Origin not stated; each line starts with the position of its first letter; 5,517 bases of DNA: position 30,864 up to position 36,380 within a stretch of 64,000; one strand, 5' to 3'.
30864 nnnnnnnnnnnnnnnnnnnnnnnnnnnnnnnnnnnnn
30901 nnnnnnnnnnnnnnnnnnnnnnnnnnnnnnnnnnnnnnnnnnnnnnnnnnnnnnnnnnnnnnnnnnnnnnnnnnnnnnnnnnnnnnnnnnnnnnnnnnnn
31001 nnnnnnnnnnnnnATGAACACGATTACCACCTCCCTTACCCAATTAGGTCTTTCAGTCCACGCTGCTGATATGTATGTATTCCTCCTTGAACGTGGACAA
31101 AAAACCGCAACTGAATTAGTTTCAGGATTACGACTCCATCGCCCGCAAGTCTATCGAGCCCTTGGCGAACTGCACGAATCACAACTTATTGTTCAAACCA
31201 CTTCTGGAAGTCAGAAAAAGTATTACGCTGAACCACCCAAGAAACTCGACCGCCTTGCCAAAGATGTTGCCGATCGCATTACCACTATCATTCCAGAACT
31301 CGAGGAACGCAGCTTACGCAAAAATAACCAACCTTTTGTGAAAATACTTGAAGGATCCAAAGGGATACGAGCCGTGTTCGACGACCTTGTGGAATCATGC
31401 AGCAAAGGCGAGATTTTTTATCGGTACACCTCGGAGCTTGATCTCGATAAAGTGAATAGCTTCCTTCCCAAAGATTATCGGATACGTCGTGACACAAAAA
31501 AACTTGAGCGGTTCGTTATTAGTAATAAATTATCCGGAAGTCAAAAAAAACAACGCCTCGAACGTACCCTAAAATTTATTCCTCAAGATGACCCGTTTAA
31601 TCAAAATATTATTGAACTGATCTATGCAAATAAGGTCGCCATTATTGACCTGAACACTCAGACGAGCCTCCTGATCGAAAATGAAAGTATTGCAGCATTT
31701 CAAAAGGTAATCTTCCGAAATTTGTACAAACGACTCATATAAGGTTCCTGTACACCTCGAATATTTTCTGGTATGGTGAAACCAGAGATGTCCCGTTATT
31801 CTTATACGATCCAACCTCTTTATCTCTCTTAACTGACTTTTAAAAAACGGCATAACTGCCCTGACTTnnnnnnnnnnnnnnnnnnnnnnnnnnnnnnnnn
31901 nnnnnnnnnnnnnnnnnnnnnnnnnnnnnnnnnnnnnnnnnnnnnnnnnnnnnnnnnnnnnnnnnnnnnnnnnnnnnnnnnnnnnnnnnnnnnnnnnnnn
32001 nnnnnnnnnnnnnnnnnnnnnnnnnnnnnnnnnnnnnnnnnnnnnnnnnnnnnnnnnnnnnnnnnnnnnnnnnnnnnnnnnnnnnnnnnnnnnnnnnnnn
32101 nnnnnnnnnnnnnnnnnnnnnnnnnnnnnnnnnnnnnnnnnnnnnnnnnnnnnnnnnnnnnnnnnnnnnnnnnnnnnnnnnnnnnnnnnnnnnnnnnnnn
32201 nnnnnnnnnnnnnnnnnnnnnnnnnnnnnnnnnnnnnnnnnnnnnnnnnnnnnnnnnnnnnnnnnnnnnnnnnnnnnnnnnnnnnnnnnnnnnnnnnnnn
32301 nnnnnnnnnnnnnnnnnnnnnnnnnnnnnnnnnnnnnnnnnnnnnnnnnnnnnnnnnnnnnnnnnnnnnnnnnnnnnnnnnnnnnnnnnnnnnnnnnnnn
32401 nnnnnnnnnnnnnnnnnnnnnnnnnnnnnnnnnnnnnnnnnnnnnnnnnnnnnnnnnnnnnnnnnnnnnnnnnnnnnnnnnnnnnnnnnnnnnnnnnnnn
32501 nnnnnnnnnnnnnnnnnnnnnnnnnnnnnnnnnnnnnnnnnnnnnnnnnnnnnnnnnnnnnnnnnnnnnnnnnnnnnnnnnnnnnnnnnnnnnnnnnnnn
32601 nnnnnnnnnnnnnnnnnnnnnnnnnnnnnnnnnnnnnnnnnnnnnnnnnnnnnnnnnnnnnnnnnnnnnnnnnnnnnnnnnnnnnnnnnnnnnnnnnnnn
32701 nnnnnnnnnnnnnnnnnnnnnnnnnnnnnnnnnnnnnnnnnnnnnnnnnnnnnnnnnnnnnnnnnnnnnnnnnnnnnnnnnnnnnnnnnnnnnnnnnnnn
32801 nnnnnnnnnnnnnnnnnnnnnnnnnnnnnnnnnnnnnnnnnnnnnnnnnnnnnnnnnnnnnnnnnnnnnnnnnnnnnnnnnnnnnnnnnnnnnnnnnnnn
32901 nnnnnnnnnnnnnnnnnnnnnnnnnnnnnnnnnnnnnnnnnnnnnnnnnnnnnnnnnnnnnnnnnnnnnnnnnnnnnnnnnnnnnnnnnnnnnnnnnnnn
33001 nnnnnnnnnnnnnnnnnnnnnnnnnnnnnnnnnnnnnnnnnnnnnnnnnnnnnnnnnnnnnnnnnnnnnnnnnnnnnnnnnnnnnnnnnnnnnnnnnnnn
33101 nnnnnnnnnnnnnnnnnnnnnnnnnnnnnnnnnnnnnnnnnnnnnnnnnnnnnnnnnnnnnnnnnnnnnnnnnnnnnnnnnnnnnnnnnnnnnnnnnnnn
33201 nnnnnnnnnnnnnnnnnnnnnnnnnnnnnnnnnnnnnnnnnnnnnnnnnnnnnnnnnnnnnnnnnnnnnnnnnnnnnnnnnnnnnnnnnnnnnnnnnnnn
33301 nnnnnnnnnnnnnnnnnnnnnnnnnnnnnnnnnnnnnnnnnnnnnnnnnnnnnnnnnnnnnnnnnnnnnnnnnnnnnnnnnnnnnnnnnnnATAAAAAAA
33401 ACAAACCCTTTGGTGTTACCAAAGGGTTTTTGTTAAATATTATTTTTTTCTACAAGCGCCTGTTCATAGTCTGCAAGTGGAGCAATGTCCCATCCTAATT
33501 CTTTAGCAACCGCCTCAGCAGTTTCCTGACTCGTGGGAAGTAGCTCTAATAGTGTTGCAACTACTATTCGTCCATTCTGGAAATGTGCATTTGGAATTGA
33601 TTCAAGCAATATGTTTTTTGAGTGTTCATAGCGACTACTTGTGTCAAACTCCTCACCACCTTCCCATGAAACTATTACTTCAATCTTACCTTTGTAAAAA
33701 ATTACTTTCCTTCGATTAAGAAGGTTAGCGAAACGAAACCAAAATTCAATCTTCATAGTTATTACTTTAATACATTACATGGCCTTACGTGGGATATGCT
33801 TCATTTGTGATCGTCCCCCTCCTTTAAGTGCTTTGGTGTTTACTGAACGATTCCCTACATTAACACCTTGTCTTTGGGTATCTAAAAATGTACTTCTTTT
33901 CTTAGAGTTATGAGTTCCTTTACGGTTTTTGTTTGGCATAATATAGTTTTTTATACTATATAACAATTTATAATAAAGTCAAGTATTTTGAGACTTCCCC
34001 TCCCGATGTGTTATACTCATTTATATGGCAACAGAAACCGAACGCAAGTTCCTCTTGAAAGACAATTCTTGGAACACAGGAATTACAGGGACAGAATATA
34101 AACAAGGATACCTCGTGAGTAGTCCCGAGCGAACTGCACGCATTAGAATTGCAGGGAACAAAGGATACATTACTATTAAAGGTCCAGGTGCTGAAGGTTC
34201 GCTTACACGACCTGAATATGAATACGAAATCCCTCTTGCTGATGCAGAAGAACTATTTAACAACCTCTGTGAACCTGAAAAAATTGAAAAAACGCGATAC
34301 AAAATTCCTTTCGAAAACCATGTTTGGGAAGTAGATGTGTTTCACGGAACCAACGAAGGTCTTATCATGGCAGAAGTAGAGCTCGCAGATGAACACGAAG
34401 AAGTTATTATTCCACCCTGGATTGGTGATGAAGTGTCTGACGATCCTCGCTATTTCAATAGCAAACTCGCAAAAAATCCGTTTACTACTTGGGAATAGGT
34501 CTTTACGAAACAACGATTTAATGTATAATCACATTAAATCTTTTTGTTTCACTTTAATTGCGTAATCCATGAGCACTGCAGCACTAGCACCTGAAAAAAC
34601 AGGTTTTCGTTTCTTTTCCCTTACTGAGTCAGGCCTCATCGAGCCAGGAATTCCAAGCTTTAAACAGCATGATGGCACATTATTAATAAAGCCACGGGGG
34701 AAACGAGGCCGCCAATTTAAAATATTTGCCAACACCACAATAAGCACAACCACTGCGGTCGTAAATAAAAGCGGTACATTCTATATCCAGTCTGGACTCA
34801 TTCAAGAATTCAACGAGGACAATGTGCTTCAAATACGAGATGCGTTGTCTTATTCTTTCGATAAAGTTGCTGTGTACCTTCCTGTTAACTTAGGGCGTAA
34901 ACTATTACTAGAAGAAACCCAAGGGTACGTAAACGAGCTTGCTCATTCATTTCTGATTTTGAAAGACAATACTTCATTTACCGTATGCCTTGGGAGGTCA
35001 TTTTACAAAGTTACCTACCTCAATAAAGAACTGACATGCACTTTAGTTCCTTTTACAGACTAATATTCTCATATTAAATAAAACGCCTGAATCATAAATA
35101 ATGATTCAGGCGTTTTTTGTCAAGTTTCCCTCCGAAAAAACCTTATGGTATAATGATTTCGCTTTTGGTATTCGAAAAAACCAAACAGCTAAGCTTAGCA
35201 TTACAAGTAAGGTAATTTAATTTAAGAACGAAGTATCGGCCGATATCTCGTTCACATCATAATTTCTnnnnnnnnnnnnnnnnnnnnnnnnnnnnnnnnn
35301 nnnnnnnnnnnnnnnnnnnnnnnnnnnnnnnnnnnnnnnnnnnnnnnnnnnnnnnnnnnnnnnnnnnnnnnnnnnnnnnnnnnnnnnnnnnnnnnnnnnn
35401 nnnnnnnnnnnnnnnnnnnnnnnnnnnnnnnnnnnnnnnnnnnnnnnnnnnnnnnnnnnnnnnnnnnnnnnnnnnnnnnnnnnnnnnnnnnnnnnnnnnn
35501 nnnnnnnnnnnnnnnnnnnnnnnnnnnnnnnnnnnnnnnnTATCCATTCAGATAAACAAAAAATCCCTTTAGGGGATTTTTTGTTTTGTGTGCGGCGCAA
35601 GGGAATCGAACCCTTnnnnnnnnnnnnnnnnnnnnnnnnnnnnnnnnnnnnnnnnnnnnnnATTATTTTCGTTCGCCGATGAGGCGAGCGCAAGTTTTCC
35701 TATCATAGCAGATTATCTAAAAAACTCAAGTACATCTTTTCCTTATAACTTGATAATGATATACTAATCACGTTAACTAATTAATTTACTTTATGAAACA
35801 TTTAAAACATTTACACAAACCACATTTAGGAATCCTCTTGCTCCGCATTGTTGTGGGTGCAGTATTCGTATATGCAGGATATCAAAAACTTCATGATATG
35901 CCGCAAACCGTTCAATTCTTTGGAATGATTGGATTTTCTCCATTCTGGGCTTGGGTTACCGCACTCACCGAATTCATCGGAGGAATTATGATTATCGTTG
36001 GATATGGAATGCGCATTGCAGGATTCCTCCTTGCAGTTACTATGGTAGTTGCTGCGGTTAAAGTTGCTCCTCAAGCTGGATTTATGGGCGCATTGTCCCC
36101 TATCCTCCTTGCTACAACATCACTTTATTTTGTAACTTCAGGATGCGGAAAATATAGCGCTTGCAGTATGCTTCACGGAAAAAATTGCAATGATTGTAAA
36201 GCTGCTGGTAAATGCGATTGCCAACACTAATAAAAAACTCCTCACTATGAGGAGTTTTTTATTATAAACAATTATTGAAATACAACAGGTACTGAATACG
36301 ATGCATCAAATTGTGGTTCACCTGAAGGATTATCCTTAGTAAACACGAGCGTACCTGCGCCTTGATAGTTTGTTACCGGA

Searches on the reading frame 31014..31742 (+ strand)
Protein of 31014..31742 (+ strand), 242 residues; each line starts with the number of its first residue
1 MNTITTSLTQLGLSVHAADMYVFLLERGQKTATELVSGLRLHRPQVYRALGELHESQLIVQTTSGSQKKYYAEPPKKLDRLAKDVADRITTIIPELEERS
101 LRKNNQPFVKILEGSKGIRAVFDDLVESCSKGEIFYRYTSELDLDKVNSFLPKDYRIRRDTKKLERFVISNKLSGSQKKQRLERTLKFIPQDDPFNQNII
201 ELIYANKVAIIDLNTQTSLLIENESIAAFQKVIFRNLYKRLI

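Call 59: search_protein_families(library=ncbifam, proteins=[window:31014-31742:+], max_evalue=0.01)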
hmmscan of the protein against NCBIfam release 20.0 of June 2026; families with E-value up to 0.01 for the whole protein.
window:31014-31742:+ (242 aa): 4 families
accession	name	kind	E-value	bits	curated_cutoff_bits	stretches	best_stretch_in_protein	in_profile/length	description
NF053756.1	MreA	equivalog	1.7e-05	24.6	100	1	4-108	6-103/110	MreA family transcriptional regulator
NF053606.1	Sta1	subfamily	0.00015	21.8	80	1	12-72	17-80/100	Sta1 family transcriptional regulator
NF033788.1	HTH_metalloreg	subfamily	0.0022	17.7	55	1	24-76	20-72/77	metalloregulator ArsR/SmtB family transcription factor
NF047392.1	TransRegTrmBHalo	equivalog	0.0035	16.4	500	1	10-126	15-128/349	HTH-type sugar sensing transcriptional regulator TrmB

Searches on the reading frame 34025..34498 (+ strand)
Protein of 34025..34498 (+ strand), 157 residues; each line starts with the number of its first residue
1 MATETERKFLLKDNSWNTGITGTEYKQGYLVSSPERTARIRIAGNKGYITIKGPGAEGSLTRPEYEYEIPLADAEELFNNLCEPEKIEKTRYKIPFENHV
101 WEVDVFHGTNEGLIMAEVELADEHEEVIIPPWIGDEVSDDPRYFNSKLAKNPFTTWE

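Call 67: search_protein_families(library=pfam, proteins=[window:34025-34498:+], max_evalue=0.001)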
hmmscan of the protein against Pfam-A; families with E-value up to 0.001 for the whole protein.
window:34025-34498:+ (157 aa): 1 family
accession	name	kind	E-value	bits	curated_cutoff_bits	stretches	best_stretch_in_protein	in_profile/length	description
PF01928.26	CYTH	-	2.9e-15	57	23.2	1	3-142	2-177/179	CYTH domain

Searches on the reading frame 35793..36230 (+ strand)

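Call 66: search_protein_families(library=pfam, proteins=[window:35793-36230:+], max_evalue=0.001)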
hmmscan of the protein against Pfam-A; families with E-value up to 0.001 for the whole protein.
window:35793-36230:+ (145 aa): 3 families
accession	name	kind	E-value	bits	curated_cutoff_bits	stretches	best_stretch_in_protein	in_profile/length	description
PF07681.17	DoxX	-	1.2e-20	74.4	23.6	1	13-91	1-83/85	DoxX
PF07291.16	MauE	-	7.9e-08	33.1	27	1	14-89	5-85/128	Methylamine utilisation protein MauE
PF13564.11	DoxX_2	-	7.3e-05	23.3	26.3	1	17-92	2-82/103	DoxX-like family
